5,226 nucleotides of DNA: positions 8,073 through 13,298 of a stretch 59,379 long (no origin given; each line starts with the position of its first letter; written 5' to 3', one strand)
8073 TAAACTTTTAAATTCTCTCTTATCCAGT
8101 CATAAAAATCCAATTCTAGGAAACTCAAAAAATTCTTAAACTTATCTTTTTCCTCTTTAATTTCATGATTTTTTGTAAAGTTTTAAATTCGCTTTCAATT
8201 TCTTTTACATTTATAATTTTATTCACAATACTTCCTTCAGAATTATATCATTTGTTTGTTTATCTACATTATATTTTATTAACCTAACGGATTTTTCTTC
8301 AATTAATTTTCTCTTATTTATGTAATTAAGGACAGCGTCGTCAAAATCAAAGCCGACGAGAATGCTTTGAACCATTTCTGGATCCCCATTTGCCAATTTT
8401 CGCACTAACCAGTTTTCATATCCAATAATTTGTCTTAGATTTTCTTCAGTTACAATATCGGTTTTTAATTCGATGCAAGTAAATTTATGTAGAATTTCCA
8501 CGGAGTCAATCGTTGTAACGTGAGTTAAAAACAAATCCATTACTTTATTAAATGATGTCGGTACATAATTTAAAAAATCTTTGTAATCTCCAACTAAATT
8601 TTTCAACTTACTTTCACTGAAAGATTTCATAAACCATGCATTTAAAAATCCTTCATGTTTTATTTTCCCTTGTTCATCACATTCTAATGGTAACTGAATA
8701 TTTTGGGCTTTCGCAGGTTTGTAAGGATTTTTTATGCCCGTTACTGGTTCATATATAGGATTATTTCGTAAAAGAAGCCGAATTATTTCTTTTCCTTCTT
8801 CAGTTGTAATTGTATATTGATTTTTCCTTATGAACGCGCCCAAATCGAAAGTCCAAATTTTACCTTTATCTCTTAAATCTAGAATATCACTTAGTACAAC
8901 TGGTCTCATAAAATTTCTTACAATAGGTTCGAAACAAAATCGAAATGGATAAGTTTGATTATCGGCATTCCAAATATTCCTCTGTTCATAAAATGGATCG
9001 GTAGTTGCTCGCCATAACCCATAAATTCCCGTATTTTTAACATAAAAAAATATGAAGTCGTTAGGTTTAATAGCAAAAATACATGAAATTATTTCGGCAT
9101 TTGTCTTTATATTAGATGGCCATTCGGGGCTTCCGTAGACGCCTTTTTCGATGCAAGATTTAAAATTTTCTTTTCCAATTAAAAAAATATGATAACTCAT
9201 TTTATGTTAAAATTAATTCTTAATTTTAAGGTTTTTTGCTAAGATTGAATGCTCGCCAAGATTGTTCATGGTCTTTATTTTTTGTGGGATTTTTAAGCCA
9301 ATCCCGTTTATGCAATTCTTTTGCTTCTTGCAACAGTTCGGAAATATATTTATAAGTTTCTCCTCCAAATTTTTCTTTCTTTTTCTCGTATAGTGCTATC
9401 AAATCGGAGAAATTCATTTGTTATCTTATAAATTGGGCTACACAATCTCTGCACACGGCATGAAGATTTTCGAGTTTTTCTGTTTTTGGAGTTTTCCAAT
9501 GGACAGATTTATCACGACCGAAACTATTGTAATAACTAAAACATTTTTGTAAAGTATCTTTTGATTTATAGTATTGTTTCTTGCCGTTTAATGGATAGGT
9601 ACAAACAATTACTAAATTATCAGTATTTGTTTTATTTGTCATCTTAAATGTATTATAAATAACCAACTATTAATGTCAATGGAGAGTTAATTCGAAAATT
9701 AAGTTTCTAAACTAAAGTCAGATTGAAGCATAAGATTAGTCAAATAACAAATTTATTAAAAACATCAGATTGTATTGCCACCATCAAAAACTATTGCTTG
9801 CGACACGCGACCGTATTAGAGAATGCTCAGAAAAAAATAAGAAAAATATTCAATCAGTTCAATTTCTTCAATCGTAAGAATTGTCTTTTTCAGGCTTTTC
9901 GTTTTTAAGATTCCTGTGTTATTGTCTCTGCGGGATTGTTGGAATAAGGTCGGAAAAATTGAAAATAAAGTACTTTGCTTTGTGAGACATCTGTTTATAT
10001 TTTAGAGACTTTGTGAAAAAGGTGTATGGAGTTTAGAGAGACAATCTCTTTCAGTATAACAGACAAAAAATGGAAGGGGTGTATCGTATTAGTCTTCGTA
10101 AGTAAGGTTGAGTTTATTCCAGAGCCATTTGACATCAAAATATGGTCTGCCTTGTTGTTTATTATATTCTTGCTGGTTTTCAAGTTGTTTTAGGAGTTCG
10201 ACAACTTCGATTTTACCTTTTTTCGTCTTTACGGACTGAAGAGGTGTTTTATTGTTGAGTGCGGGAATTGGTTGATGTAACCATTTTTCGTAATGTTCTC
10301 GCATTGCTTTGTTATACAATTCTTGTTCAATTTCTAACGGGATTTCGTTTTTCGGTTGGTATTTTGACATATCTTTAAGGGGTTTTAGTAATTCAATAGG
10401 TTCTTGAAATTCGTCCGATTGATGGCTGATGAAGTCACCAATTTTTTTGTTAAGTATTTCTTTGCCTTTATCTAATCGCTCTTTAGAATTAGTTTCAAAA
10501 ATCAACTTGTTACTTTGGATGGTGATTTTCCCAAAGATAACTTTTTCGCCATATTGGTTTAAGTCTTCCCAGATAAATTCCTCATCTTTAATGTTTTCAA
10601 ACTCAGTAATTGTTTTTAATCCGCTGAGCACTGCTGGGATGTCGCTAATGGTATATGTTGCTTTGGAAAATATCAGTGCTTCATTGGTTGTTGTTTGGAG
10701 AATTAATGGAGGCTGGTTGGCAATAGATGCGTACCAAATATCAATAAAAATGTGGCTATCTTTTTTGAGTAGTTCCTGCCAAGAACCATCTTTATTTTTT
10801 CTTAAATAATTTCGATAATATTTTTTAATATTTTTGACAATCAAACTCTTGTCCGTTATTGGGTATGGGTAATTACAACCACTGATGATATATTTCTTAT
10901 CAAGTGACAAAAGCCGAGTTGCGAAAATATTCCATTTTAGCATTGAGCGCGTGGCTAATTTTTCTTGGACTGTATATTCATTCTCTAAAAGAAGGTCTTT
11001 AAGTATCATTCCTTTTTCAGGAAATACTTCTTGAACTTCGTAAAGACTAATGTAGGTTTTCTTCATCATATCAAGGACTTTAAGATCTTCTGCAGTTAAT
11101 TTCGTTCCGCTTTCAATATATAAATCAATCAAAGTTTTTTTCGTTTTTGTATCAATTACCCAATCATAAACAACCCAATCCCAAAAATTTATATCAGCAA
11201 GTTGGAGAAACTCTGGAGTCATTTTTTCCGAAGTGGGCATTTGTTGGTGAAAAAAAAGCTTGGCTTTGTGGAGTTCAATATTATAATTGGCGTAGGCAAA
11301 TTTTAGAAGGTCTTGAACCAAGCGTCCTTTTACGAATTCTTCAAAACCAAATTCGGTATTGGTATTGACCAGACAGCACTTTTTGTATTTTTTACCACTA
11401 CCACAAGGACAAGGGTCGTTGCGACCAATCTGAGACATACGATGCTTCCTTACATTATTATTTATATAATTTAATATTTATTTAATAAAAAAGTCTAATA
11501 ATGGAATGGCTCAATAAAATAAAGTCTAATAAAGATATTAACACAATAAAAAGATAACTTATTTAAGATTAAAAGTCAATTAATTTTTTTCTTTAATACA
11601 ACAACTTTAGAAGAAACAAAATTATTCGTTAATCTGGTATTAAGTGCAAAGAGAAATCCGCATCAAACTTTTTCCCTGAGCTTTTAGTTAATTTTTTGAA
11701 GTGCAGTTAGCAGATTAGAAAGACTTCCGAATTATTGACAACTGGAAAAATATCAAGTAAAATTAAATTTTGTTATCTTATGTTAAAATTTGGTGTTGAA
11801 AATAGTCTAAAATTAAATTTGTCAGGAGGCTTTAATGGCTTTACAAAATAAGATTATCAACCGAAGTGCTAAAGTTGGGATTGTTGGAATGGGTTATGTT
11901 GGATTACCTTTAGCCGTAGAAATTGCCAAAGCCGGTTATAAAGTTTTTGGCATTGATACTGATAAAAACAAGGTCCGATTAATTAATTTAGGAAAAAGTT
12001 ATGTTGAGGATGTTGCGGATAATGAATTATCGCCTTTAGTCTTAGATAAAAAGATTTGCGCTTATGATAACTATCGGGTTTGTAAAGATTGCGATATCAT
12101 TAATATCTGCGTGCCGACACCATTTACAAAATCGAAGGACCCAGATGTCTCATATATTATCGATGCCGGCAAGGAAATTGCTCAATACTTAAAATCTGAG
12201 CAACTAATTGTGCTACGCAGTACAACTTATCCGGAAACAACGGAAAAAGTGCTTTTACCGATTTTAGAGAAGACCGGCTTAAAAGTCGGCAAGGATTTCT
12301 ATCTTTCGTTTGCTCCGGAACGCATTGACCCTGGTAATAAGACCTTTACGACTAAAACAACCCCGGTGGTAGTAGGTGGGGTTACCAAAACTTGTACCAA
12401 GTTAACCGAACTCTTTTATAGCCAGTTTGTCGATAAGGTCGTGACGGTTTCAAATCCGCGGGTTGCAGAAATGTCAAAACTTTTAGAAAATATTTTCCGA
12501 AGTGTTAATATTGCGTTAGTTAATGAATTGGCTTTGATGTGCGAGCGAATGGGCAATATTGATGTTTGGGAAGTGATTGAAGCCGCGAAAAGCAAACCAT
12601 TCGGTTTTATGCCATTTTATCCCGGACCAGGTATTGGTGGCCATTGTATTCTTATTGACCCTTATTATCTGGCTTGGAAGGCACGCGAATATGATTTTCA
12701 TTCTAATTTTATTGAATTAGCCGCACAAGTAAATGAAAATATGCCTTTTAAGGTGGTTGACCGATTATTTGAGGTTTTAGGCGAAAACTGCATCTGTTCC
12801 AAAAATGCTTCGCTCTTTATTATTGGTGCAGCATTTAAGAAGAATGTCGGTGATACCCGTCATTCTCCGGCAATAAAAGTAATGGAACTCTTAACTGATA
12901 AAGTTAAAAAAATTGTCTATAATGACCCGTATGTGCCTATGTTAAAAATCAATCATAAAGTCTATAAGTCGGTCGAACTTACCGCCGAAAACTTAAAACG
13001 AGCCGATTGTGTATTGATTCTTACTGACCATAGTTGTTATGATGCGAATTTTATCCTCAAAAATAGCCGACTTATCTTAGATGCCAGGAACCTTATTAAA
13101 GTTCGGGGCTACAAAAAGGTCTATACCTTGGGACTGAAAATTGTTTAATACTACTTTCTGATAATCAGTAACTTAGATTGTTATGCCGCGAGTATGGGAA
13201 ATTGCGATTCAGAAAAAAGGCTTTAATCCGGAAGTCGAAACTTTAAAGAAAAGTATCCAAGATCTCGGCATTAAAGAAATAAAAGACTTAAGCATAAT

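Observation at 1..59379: Window-wide pattern: short tandem duplications sit precisely on gene starts, stops and gene-gene junctions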

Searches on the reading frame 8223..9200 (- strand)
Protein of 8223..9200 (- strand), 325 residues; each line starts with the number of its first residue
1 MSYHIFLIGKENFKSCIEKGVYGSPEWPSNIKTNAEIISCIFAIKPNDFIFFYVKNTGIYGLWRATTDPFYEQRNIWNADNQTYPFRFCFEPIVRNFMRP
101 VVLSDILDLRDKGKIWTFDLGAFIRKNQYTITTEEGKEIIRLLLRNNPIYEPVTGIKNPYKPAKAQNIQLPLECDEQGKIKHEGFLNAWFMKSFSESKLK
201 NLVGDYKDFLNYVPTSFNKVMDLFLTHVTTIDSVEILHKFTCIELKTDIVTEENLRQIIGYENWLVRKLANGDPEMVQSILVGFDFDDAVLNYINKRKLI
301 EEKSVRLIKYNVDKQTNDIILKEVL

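Call 22: search_protein_families(library=pfam, proteins=[window:8223-9200:-], max_evalue=0.00001)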
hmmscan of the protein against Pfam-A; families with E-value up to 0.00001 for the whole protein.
window:8223-9200:- (325 aa): 0 families

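Call 84: search_protein_families(library=ncbifam, proteins=[window:8223-9200:-], max_evalue=0.01)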
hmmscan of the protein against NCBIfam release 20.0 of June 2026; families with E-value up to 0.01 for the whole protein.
window:8223-9200:- (325 aa): 1 family
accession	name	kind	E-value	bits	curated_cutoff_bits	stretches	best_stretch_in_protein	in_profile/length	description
NF002008.0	PRK00809.1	subfamily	6.4e-05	22.6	139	1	1-108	1-110/146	hypothetical protein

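Call 85: search_protein_families(library=pfam, proteins=[window:8223-9200:-], max_evalue=0.01)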
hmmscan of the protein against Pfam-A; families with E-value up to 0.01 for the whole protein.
window:8223-9200:- (325 aa): 1 family
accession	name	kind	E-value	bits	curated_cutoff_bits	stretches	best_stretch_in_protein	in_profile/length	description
PF01878.24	EVE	-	0.0069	16.8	23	0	43-141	39-144/145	EVE domain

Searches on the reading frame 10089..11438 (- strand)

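Call 22: search_protein_families(library=pfam, proteins=[window:10089-11438:-], max_evalue=0.00001)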
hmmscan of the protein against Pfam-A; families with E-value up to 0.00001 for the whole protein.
window:10089-11438:- (449 aa): 2 families
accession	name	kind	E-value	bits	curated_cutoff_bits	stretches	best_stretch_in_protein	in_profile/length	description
PF02810.21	SEC-C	-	4.7e-10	39.6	20.4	1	6-22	1-17/19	SEC-C motif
PF09722.15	Xre_MbcA_ParS_C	-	1e-06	29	24.5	1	384-420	13-49/51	Antitoxin Xre/MbcA/ParS C-terminal toxin-binding domain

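Call 84: search_protein_families(library=ncbifam, proteins=[window:10089-11438:-], max_evalue=0.01)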
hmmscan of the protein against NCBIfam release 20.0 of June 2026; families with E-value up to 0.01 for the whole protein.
window:10089-11438:- (449 aa): 9 families
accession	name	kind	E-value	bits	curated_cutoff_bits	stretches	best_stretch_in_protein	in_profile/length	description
NF004088.0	PRK05590.1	equivalog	2.1e-08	34.7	140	1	3-22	144-163/166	hypothetical protein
NF002449.0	PRK01617.1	equivalog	3.7e-08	33.9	141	1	3-22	133-152/154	hypothetical protein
NF007704.0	PRK10396.1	equivalog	9e-08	32.3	149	1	3-23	200-220/221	hypothetical protein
NF002592.0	PRK02250.1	equivalog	5.5e-07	29.8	158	1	3-22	147-166/167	hypothetical protein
TIGR04102.1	SWIM_PBPRA1643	hypoth_equivalog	1.1e-06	29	68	1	5-22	90-107/108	PBPRA1643 family SWIM/SEC-C metal-binding motif protein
NF049845.1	Xre_ParS_antitoxin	subfamily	1.9e-06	28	90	1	380-420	67-107/112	type II RES/Xre toxin-antitoxin system antitoxin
NF001213.0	PRK00183.1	equivalog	4.1e-06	26.9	158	1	3-23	133-153/157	hypothetical protein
TIGR02293.1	TAS_TIGR02293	hypoth_equivalog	0.00053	19.7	57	1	381-420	89-128/133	putative toxin-antitoxin system antitoxin component, TIGR02293 family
NF008970.0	PRK12318.1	equivalog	0.0007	18.9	267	1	4-26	1-23/291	methionyl aminopeptidase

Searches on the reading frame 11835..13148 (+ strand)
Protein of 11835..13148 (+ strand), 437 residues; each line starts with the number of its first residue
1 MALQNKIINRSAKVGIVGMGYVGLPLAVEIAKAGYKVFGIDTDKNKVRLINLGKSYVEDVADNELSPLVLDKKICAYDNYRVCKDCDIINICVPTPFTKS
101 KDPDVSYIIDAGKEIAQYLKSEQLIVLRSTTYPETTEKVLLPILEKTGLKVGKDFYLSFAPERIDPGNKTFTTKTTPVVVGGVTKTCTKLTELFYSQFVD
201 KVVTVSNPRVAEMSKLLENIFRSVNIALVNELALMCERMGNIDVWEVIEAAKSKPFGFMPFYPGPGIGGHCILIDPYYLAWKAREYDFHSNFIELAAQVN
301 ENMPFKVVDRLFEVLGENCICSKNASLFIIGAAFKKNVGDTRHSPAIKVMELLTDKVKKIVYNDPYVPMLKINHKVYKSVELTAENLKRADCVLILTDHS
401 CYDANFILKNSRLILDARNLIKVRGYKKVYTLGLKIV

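Call 22: search_protein_families(library=pfam, proteins=[window:11835-13148:+], max_evalue=0.00001)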
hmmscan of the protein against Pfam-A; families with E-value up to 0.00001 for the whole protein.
window:11835-13148:+ (437 aa): 4 families
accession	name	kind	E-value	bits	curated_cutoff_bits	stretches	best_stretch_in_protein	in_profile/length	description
PF03721.20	UDPG_MGDP_dh_N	-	1.1e-41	143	27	1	13-189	2-181/187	UDP-glucose/GDP-mannose dehydrogenase family, NAD binding domain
PF00984.24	UDPG_MGDP_dh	-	1.1e-31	109.3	25.4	1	210-301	2-93/94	UDP-glucose/GDP-mannose dehydrogenase family, central domain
PF03720.21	UDPG_MGDP_dh_C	-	4.1e-21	75.7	30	1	329-422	2-102/103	UDP-glucose/GDP-mannose dehydrogenase family, UDP binding domain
PF03446.21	NAD_binding_2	-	1.5e-09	38.5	21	1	13-140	1-104/161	NAD binding domain of 6-phosphogluconate dehydrogenase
